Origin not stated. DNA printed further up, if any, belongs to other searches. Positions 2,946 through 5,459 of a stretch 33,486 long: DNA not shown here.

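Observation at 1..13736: Six tandem TPR + GT41 (SPINDLY-type) glycosyltransferase paralogs in one translationally coupled operon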

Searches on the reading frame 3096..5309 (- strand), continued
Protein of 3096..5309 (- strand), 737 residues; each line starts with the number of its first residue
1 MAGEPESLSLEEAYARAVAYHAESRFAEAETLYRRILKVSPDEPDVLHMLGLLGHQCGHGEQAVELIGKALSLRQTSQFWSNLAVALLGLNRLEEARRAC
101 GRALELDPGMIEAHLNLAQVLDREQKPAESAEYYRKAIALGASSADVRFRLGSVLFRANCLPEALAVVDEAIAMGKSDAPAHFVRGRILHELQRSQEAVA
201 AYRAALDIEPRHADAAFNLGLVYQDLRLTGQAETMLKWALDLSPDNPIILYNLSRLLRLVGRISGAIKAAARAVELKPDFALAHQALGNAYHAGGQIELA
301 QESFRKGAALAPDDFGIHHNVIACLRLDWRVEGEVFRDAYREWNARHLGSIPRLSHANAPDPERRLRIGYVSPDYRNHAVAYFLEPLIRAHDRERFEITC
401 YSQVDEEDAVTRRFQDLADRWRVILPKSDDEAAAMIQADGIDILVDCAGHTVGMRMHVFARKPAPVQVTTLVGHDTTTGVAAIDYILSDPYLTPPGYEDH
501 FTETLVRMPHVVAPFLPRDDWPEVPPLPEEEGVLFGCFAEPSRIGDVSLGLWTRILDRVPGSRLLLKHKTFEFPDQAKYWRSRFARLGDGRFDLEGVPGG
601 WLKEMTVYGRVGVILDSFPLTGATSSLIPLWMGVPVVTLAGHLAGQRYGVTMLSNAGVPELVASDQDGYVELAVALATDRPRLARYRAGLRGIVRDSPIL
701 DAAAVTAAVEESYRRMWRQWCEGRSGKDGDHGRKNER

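Call 52: find_encoding_contigs(protein=P0100, flank=10000, max_places=2)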
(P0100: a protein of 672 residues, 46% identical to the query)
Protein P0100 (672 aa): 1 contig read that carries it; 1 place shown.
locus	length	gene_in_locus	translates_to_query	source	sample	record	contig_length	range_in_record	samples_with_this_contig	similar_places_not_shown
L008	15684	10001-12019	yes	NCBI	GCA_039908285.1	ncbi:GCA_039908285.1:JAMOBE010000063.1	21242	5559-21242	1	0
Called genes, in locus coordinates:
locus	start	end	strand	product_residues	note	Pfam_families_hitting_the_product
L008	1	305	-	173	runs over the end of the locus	PF05198:IF3_N, PF00707:IF3_C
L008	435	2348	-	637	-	PF02824:TGS (weak), PF07973:tRNA_SAD, PF00587:tRNA-synt_2b, PF03129:HGTP_anticodon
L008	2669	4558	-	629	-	PF00005:ABC_tran, PF02463:SMC_N (faint), PF03193:RsgA_GTPase (faint), PF13555:AAA_29 (faint), PF12848:ABC_tran_Xtn, PF00005:ABC_tran, PF13304:AAA_21 (weak), PF16326:ABC_tran_CTD (weak), +1 more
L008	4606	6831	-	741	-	PF14827:dCache_3, PF00672:HAMP (weak), PF00015:MCPsignal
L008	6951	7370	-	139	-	PF00581:Rhodanese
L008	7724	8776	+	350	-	PF00586:AIRS, PF02769:AIRS_C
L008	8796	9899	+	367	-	-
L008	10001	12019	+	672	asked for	PF14559:TPR_19, PF13432:TPR_16, PF00515:TPR_1, PF07719:TPR_2, PF13424:TPR_12, PF13432:TPR_16, PF00515:TPR_1, PF07719:TPR_2, +21 more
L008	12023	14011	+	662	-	PF13432:TPR_16, PF14559:TPR_19, PF13432:TPR_16, PF23914:TPR_CcmH_CycH, PF13414:TPR_11, PF14559:TPR_19, PF13424:TPR_12, PF13432:TPR_16, +20 more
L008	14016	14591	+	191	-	PF00908:dTDP_sugar_isom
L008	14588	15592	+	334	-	PF04321:RmlD_sub_bind, PF01073:3Beta_HSD, PF01370:Epimerase, PF07993:NAD_binding_4 (faint), PF16363:GDP_Man_Dehyd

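Call 53: search_protein_families(library=ncbifam, proteins=[L008:14016-14591:+, L008:14588-15592:+, L008:8796-9899:+, L008:7724-8776:+], max_evalue=0.00001)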
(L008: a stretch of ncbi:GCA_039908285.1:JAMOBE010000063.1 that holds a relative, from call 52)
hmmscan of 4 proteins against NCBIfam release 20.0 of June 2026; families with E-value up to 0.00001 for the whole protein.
L008:14016-14591:+ (191 aa): 1 family
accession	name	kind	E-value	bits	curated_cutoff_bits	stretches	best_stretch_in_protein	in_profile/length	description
TIGR01221.1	rmlC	equivalog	4.2e-66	222.1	155.75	1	3-175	2-174/176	dTDP-4-dehydrorhamnose 3,5-epimerase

L008:14588-15592:+ (334 aa): 15 families
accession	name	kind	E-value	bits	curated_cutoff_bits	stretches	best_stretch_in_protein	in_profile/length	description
TIGR04180.1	EDH_00030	hypoth_equivalog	1.5e-22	80.1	475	1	12-308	1-295/297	NAD-dependent 4,6-dehydratase LegB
TIGR01179.1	galE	equivalog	2.6e-20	72.5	262.3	1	12-311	2-314/332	UDP-glucose 4-epimerase GalE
TIGR01181.1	dTDP_gluc_dehyt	equivalog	8.6e-20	71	365.1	1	12-327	2-316/321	dTDP-glucose 4,6-dehydratase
NF042422.1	oxyalk_red_OleD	equivalog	1.3e-19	70.8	580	1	12-266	3-251/329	2-alkyl-3-oxoalkanoate reductase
TIGR03466.1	HpnA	hypoth_equivalog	6.6e-19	67.9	367.65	1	11-165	2-157/327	hopanoid-associated sugar epimerase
NF042423.1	oxyalk_red_Shew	equivalog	1.3e-17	63.9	580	1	10-260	9-252/331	2-alkyl-3-oxoalkanoate reductase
NF011728.1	PRK15181.1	equivalog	6.5e-17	61.5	760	1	70-263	87-280/348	Vi polysaccharide biosynthesis UDP-N-acetylglucosaminuronic acid C-4 epimerase TviC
NF052578.1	StrlDmthSdmBMthl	equivalog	3.8e-14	53.2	600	1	12-270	3-250/328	sterol demethylase protein SdmB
TIGR02197.1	heptose_epim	equivalog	7.8e-13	48.3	274.6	1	12-316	1-307/316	ADP-glyceromanno-heptose 6-epimerase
NF043036.1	ErythonDh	equivalog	6.6e-10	38.7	325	1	12-178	3-178/321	D-erythronate dehydrogenase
NF007956.0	PRK10675.1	subfamily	1e-09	38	394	1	11-278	2-289/338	UDP-glucose 4-epimerase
NF047922.1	GDPFucSynFcl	equivalog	1.5e-09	37.7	500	1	11-324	4-303/308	GDP-L-fucose synthase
NF007490.0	PRK10084.1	subfamily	1.2e-06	27.7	649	0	143-322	161-334/361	dTDP-glucose 4,6-dehydratase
TIGR02622.1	CDP_4_6_dhtase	equivalog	7.7e-06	25.3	278.45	0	7-123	2-127/352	CDP-glucose 4,6-dehydratase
NF007582.0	PRK10217.1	equivalog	8.5e-06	25.1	698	0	141-237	152-247/355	dTDP-glucose 4,6-dehydratase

L008:8796-9899:+ (367 aa): 5 families
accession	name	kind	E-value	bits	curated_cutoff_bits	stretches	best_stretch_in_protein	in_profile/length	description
NF047416.1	penta_HetL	equivalog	1.1e-12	47.9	260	1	251-323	102-174/218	heterocyst differentiation pentapeptide repeat protein HetL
NF052603.1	penta_Alr5209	equivalog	3.3e-10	40.1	125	1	258-359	14-104/113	Alr5209 family pentapeptide repeat protein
NF011743.0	PRK15196.1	equivalog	3.5e-08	32.7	354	1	250-337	225-312/350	type III secretion system effector PipB2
NF011744.0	PRK15197.1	equivalog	9e-08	31.6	274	1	256-338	178-255/291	SPI-2 type III secretion system effector PipB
NF000349.1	mfpA_AE000516.2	equivalog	1.5e-07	31.4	360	1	250-336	55-141/183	pentapeptide repeat protein MfpA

L008:7724-8776:+ (350 aa): 7 families
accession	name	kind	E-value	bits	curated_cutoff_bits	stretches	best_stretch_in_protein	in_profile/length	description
TIGR02124.1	hypE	equivalog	2.4e-134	447.5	251.6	1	19-350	1-332/332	hydrogenase expression/formation protein HypE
TIGR01379.1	thiL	equivalog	9.3e-24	84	184.15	1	47-324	20-299/320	thiamine-phosphate kinase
NF004351.0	PRK05731.1-4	equivalog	1.3e-19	70.5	324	1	45-320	32-298/321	thiamine-phosphate kinase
NF004353.0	PRK05731.2-2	equivalog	3.4e-15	55.9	301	1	35-284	5-248/311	thiamine-phosphate kinase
TIGR00476.1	selD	equivalog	9e-11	41.5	125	1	50-268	44-258/311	selenide, water dikinase SelD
NF002098.0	PRK00943.1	equivalog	3.3e-06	26.2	299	1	52-268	50-262/347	selenide, water dikinase SelD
TIGR01736.1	FGAM_synth_II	equivalog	5.1e-06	25.1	525.75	0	136-327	145-339/718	phosphoribosylformylglycinamidine synthase subunit PurL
